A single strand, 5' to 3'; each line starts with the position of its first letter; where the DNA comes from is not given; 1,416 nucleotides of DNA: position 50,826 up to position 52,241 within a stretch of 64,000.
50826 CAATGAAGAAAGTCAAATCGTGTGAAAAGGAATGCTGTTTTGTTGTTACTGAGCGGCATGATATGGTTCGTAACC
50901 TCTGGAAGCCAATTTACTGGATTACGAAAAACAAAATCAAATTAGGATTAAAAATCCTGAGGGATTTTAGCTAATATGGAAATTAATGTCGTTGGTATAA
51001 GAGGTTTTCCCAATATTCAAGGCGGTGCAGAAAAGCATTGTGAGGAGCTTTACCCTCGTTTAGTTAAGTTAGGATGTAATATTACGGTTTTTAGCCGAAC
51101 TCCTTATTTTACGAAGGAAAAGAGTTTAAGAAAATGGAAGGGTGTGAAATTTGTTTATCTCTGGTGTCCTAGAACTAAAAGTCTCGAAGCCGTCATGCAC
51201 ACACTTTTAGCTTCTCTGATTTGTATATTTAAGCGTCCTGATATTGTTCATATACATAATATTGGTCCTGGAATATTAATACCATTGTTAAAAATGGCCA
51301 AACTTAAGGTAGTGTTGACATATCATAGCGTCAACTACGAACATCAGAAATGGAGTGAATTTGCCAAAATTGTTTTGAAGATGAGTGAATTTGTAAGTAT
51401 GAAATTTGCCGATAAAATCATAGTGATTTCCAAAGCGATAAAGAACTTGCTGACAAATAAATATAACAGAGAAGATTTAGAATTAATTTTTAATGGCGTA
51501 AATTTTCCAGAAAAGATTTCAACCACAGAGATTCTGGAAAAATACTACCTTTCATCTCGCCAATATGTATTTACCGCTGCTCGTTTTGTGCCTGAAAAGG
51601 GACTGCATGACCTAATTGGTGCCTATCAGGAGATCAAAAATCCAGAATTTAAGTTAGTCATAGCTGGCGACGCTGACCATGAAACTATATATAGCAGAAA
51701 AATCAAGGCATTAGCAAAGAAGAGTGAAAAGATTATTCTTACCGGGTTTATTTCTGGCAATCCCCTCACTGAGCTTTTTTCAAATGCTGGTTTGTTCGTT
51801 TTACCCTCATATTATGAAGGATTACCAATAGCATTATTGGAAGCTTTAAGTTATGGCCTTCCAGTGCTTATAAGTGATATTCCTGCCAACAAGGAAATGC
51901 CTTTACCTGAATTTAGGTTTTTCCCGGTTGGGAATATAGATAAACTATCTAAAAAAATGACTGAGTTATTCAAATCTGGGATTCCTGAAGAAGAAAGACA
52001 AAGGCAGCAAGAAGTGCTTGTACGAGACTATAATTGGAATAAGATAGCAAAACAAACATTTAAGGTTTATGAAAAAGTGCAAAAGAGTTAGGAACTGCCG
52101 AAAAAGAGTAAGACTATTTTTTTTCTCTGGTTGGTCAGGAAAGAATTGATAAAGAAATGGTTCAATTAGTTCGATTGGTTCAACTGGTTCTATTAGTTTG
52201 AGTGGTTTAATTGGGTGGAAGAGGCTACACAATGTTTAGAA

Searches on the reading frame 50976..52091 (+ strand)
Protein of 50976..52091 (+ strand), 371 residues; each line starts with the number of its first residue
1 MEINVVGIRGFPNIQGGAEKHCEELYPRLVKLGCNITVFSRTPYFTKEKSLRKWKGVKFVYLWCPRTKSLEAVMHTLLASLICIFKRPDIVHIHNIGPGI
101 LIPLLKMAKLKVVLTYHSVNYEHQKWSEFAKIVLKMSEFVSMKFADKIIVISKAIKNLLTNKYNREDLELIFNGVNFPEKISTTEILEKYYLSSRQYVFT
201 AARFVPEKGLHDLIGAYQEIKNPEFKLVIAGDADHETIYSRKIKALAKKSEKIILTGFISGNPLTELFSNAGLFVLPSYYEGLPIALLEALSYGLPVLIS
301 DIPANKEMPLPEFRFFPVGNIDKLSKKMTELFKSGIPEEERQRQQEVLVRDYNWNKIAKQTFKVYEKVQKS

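Call 16: search_protein_families(library=pfam, proteins=[window:50976-52091:+], max_evalue=0.001)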
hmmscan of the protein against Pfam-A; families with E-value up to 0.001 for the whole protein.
window:50976-52091:+ (371 aa): 7 families
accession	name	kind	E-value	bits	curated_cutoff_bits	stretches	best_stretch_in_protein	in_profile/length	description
PF00534.26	Glycos_transf_1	-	7.6e-30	104.1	26.4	1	194-343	14-164/172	Glycosyl transferases group 1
PF13692.12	Glyco_trans_1_4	-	5.8e-23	82.2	27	1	196-332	2-140/142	Glycosyl transferases group 1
PF13439.12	Glyco_transf_4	-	2.8e-22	80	28.5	1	16-176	2-167/170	Glycosyltransferase Family 4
PF13579.12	Glyco_trans_4_4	-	1e-12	49.1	29.7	1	16-171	1-155/158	Glycosyl transferase 4-like domain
PF09314.17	DUF1972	-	2.1e-06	27.9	25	1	3-174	4-184/186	Domain of unknown function (DUF1972)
PF20706.3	GT4-conflict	-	9.4e-06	25.3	26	1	194-301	196-312/385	Family 4 Glycosyltransferase in conflict systems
PF13477.12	Glyco_trans_4_2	-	0.00025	21.6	23.4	1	19-151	10-138/139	Glycosyl transferase 4-like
